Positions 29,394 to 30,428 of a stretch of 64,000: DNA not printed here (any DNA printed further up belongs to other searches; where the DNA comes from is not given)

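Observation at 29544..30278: Metallophosphoesterase fused to the 3' end of the his operon: candidate non-orthologous histidinol-phosphate phosphatase (hisC also missing)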

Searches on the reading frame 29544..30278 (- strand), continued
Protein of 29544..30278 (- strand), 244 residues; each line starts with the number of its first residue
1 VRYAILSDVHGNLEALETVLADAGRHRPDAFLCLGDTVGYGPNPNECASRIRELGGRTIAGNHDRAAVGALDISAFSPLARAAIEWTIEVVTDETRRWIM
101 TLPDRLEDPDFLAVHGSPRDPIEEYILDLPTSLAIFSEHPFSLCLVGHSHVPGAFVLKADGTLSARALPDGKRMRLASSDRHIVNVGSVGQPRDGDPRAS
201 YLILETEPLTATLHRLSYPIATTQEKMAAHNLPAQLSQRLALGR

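Call 50: search_solved_structures(query=L175:14505-14999:+, max_evalue=1, show_alignments=2)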
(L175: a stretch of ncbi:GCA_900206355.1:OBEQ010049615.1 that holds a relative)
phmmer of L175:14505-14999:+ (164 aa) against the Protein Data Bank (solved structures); distinct sequences matched with E-value up to 1: 17.
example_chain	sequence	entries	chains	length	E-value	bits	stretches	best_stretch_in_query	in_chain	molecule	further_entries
1u7o_A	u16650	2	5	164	0.00063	22.7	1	4-95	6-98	magnesium-dependent phosphatase-1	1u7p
2wm8_A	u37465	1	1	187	0.00078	22.4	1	4-95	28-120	MAGNESIUM-DEPENDENT PHOSPHATASE 1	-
6ydj_A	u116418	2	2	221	0.081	15.8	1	36-152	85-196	Beta-phosphoglucomutase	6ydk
8q1c_A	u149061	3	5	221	0.083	15.8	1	36-152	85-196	Beta-phosphoglucomutase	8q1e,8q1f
3fm9_A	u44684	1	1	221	0.12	15.2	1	36-152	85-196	Beta-phosphoglucomutase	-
6h90_A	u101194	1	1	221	0.13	15.2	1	36-152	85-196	Beta-phosphoglucomutase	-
5ok0_A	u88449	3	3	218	0.14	15.1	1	36-152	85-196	Beta-phosphoglucomutase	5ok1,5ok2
1lvh_A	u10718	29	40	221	0.14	15.1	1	36-152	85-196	beta-phosphoglucomutase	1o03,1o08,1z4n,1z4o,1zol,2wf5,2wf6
6h8y_A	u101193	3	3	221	0.14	15.1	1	36-152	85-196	Beta-phosphoglucomutase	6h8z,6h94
5ojz_A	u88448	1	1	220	0.14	15.1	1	36-152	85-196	Beta-phosphoglucomutase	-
6hdh_A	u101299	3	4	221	0.14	15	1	36-152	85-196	Beta-phosphoglucomutase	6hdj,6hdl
5o6p_A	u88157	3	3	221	0.14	15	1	36-152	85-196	Beta-phosphoglucomutase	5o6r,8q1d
6i03_A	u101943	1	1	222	0.14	15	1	36-152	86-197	Beta-phosphoglucomutase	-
6hdi_A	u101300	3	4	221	0.15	15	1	36-152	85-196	Beta-phosphoglucomutase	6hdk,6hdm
5olw_A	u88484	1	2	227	0.15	15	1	36-152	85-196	Beta-phosphoglucomutase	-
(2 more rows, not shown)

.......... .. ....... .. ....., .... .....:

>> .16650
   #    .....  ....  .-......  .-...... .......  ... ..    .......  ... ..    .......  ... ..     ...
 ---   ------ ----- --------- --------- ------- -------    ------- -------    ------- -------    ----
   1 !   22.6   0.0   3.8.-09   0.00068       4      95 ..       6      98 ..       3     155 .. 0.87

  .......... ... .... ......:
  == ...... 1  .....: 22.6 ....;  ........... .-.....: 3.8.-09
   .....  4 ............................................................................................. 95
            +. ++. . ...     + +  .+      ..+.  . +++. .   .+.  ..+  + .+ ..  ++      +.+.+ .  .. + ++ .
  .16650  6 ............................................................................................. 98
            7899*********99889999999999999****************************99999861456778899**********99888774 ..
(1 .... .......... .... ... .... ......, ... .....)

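Call 51: predict_structure(alignment_id=A1)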
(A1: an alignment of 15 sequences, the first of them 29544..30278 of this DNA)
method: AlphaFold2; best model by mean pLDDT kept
length: 244 residues; sequences in the alignment: 15
mean_pLDDT: 91.6   pTM: 0.91
mean pLDDT of the five models: 91.6, 88.6, 88.5, 86.4, 86.0
residues with pLDDT >= 90: 183; 70-90: 50; 50-70: 10; < 50: 1
segments of 3 or more residues with pLDDT < 50: none
pLDDT, mean of each block of 10 residues (from residue 1): 97 98 98 95 98 95 93 87 94 98 93 79 61 81 90 92 92 95 94 92 96 98 96 91 85
secondary structure, 60 per line:
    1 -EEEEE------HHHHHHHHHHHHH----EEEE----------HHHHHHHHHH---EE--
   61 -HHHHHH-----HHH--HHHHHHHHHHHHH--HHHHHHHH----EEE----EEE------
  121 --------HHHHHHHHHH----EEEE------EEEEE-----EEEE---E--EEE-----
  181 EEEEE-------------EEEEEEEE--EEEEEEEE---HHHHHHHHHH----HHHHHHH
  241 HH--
elements in order: E2-6 H13-25 E30-33 H44-53 H62-67 H78-90 H93-100 E105-107 E112-114 H129-138 E143-146 E153-157 E163-166 E173-175 E181-185 E199-206 E209-216 H220-229 H234-242

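Call 55: find_encoding_contigs(protein=P0316, flank=10000, max_places=3)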
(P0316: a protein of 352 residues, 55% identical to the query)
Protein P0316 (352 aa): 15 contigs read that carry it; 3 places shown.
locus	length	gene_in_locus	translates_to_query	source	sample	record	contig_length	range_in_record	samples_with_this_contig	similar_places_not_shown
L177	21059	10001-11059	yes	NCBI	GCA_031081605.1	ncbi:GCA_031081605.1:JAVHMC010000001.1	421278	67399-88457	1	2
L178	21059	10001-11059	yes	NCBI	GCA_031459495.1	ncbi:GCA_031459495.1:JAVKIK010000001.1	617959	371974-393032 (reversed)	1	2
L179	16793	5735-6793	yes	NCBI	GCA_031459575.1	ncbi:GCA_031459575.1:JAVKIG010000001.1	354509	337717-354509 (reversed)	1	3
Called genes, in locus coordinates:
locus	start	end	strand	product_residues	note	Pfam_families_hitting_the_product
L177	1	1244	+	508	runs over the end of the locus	PF01970:TctA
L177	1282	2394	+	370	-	PF01321:Creatinase_N, PF00557:Peptidase_M24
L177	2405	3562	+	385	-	PF02746:MR_MLE_N, PF13378:MR_MLE_C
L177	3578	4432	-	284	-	PF00665:rve, PF13683:rve_3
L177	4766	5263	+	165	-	PF05425:CopD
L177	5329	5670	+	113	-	PF01371:Trp_repressor, PF13384:HTH_23 (weak)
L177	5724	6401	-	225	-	-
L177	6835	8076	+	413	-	PF13393:tRNA-synt_His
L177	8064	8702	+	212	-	PF01634:HisG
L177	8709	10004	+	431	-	PF00815:Histidinol_dh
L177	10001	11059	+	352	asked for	PF00155:Aminotran_1_2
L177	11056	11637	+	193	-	PF00475:IGPD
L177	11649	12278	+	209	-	PF00117:GATase, PF07685:GATase_3, PF01174:SNO (faint)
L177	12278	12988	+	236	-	PF00977:His_biosynth, PF03060:NMO (faint)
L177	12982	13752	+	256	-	PF00977:His_biosynth, PF01207:Dus (faint), PF02581:TMP-TENI (faint)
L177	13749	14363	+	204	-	PF01502:PRA-CH, PF01503:PRA-PH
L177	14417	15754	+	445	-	PF00083:Sugar_tr, PF06609:TRI12, PF07690:MFS_1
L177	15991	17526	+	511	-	PF00496:SBP_bac_5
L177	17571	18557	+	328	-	PF19300:BPD_transp_1_N, PF00528:BPD_transp_1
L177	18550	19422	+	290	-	PF12911:OppC_N, PF00528:BPD_transp_1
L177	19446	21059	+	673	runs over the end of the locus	PF07676:PD40 (faint), PF25174:Beta-prop_THOC3 (faint), PF26550:Tricorn_2nd (faint), PF00930:DPPIV_N (weak), PF26549:Tricorn_N (weak), PF20434:BD-FAE (faint), PF02129:Peptidase_S15 (weak), PF00326:Peptidase_S9, +1 more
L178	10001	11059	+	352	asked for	PF00155:Aminotran_1_2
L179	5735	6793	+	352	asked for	PF00155:Aminotran_1_2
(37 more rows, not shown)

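Call 56: fold_search(model_id=the predicted structure, library=pdb)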
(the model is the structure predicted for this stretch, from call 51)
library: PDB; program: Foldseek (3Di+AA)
matches with E <= 10: 847; with E <= 0.001: 206
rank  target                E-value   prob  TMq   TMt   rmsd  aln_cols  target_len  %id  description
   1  3rqz_C                9.2e-28  1.00  0.88  0.87   4.0       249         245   44  Crystal structure of metallophosphoesterase from Sphaerobacter thermophilus (released 2011-05-18)
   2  3rqz_B                3.2e-27  1.00  0.88  0.90   3.1       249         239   44  Crystal structure of metallophosphoesterase from Sphaerobacter thermophilus (released 2011-05-18)
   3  3rqz_A                3.6e-27  1.00  0.88  0.88   3.4       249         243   44  Crystal structure of metallophosphoesterase from Sphaerobacter thermophilus (released 2011-05-18)
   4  3qfn_A                5.1e-16  1.00  0.76  0.74   3.8       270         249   21  Crystal structure of Streptococcal asymmetric Ap4A hydrolase and phosphodiesterase Spr1479/SapH in complex with inorga (released 2011-08-24)
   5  3qfm_B                3.5e-15  1.00  0.76  0.74   3.5       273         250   23  Crystal structure of Streptococcal asymmetric Ap4A hydrolase and phosphodiesterase Spr1479/SapH (released 2011-08-24)
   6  1nnw_A                4.2e-15  1.00  0.81  0.78   3.4       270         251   21  hypothetical protein from Pyrococcus furiosus Pfu-1218608 (released 2003-02-11)
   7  3qfm_A                5.0e-15  1.00  0.76  0.72   3.6       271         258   22  Crystal structure of Streptococcal asymmetric Ap4A hydrolase and phosphodiesterase Spr1479/SapH (released 2011-08-24)
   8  2gju_A                8.3e-15  1.00  0.79  0.77   3.6       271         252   21  Crystal structure of hypothetical protein PH1004 from Pyrococcus horikoshii OT3 (released 2006-10-10)
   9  1su1_C                2.2e-07  1.00  0.44  0.58   7.9       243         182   16  Structural and biochemical characterization of Yfce, a phosphoesterase from E. coli (released 2004-08-17)
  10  5jpe_A                3.3e-07  1.00  0.48  0.39   8.1       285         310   16  Yeast-specific serine/threonine protein phosphatase (PPZ1) of Candida albicans (released 2016-08-31)
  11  5jpe_B                4.9e-07  1.00  0.51  0.42   7.9       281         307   16  Yeast-specific serine/threonine protein phosphatase (PPZ1) of Candida albicans (released 2016-08-31)
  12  3ck2                  4.9e-07  1.00  0.40  0.53   7.2       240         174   18  Crystal structure of conserved uncharacterized protein (predicted phosphoesterase COG0622) from Streptococcus pneumoniae (released 2008-04-01)
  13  1su1_A                6.2e-07  1.00  0.45  0.58   5.9       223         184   18  Structural and biochemical characterization of Yfce, a phosphoesterase from E. coli (released 2004-08-17)
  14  3d03_A                9.0e-07  1.00  0.44  0.40   8.2       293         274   16  1.9A structure of Glycerophoshphodiesterase (GpdQ) from Enterobacter aerogenes (released 2008-10-14)
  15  6czo_A                1.0e-06  1.00  0.49  0.42   7.6       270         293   14  The KNL1-PP1 Holoenzyme (released 2019-01-23)
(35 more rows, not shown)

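Call 57: find_encoding_contigs(protein=P0309, flank=10000, max_places=4)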
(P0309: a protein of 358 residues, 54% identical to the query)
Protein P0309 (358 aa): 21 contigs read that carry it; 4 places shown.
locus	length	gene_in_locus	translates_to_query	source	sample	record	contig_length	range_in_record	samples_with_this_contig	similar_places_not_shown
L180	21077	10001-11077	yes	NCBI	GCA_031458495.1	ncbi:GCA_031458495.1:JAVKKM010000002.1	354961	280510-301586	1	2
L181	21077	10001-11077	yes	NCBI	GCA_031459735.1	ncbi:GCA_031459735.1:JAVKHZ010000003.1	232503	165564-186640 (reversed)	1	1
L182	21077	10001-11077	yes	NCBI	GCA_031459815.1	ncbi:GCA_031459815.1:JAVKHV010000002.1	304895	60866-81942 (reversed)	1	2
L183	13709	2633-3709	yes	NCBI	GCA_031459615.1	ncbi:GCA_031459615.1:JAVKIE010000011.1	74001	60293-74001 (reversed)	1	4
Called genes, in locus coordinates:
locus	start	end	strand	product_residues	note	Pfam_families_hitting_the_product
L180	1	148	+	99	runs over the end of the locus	PF02302:PTS_IIB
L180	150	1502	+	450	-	PF03611:EIIC-GAT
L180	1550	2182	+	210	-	PF00834:Ribul_P_3_epim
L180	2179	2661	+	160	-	PF00359:PTS_EIIA_2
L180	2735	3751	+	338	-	PF05343:Peptidase_M42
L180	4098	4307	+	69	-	-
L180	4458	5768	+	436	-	PF01381:HTH_3 (weak), PF12844:HTH_19 (weak), PF13560:HTH_31, PF13374:TPR_10 (faint), PF25058:ARM_TT21 (faint), PF13424:TPR_12, PF17874:TPR_MalT, PF13424:TPR_12, +4 more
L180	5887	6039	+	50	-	PF06348:DUF1059 (weak)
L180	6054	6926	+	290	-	PF00809:Pterin_bind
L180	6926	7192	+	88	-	PF02627:CMD (weak)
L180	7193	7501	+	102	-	PF02627:CMD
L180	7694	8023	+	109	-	PF01371:Trp_repressor, PF13384:HTH_23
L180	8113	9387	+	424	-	PF13393:tRNA-synt_His, PF00587:tRNA-synt_2b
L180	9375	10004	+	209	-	PF01634:HisG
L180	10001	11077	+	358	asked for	PF00155:Aminotran_1_2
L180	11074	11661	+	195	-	PF00475:IGPD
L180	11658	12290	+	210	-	PF00117:GATase, PF07685:GATase_3 (weak), PF07722:Peptidase_C26 (faint)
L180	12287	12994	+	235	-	PF00977:His_biosynth, PF04131:NanE (faint), PF00478:IMPDH (faint), PF01180:DHO_dh (faint), PF03060:NMO (weak)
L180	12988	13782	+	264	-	PF00977:His_biosynth, PF02581:TMP-TENI (faint), PF03060:NMO (faint), PF01180:DHO_dh (faint), PF01207:Dus (faint)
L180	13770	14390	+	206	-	PF01502:PRA-CH, PF01503:PRA-PH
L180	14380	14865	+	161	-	PF12689:Acid_PPase, PF13419:HAD_2 (faint), PF00702:Hydrolase (weak)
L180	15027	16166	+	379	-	PF00266:Aminotran_5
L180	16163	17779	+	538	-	PF00389:2-Hacid_dh, PF02826:2-Hacid_dh_C, PF19304:PGDH_inter, PF01842:ACT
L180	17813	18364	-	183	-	PF01613:Flavin_Reduct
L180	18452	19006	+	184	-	PF12822:ECF_trnsprt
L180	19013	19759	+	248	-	PF00005:ABC_tran, PF13304:AAA_21 (weak)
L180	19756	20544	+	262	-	PF01061:ABC2_membrane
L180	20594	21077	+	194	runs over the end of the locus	PF05036:SPOR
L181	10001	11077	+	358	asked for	PF00155:Aminotran_1_2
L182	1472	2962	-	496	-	PF00149:Metallophos, PF02872:5_nucleotid_C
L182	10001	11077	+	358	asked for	PF00155:Aminotran_1_2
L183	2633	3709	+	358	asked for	PF00155:Aminotran_1_2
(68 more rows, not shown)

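Call 75: search_protein_representatives(protein=window:29544-30278:-)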
Query: 244 residues. Proteins with E-value up to 0.001 (for the whole library): 17400; up to 1e-10: 8135; up to 1e-30: 1855. The best 150 are listed.
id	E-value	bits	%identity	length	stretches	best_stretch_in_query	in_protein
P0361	1.1e-63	231.3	50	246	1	1-243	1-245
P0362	1.3e-61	224.6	49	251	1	2-243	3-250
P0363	2.1e-59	217.3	47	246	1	1-244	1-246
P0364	2.3e-59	217.2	49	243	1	1-244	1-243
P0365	6.8e-59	215.6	46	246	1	1-243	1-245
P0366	1.0e-58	215.1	46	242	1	2-244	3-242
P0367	3.8e-58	213.2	45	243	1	3-243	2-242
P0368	5.5e-58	212.7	47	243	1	1-244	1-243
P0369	8.7e-58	212.0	44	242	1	1-243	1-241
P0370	9.3e-58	211.9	50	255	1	1-243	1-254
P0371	1.3e-57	211.5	46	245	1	1-244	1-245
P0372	2.2e-57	210.7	44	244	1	1-243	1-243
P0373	2.9e-57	210.3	45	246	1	1-244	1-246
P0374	1.1e-56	208.4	43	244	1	1-244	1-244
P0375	1.1e-56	208.4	45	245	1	2-243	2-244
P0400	2.1e-52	194.4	43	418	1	1-244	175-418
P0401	3.1e-52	193.8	43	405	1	2-244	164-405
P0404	6.4e-52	192.8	46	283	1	2-243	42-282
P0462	2.8e-48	180.9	45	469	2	1-179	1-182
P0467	3.6e-48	180.5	48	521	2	1-168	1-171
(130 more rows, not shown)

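Call 76: search_protein_families(library=pfam, proteins=[P0400, P0401, P0462, P0467, P0404], max_evalue=0.001)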
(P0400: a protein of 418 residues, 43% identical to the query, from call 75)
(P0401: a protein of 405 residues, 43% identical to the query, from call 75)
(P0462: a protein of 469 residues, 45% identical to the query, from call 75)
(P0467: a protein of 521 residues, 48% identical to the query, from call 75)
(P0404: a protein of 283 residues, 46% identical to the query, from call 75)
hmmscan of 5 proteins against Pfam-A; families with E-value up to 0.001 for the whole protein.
P0400 (418 aa): 2 families
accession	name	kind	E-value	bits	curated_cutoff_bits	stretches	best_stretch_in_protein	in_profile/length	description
PF12850.12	Metallophos_2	-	8.1e-17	62.1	27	1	175-382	1-153/154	Calcineurin-like phosphoesterase superfamily domain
PF00149.33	Metallophos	-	1.7e-09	38.8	21.5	1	175-257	1-87/191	Calcineurin-like phosphoesterase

P0401 (405 aa): 2 families
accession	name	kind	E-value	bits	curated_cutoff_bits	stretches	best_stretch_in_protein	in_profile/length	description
PF12850.12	Metallophos_2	-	1.8e-16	61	27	1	164-368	2-152/154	Calcineurin-like phosphoesterase superfamily domain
PF00149.33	Metallophos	-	1.5e-08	35.7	21.5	1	164-313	2-190/191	Calcineurin-like phosphoesterase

P0462 (469 aa): 2 families
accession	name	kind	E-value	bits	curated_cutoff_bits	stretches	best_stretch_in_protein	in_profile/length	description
PF12850.12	Metallophos_2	-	2.4e-15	57.3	27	1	1-162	1-125/154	Calcineurin-like phosphoesterase superfamily domain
PF00149.33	Metallophos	-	2.3e-14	54.7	21.5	1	1-156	1-191/191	Calcineurin-like phosphoesterase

P0467 (521 aa): 2 families
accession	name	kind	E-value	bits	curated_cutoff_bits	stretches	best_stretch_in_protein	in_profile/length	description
PF12850.12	Metallophos_2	-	2.5e-15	57.2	27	1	1-161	1-124/154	Calcineurin-like phosphoesterase superfamily domain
PF00149.33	Metallophos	-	1.2e-12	49.1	21.5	1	1-156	1-191/191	Calcineurin-like phosphoesterase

P0404 (283 aa): 2 families
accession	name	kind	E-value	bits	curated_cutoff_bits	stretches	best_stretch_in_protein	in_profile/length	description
PF12850.12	Metallophos_2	-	2.7e-17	63.6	27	1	42-247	2-153/154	Calcineurin-like phosphoesterase superfamily domain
PF00149.33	Metallophos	-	6e-12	46.8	21.5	1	42-113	2-85/191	Calcineurin-like phosphoesterase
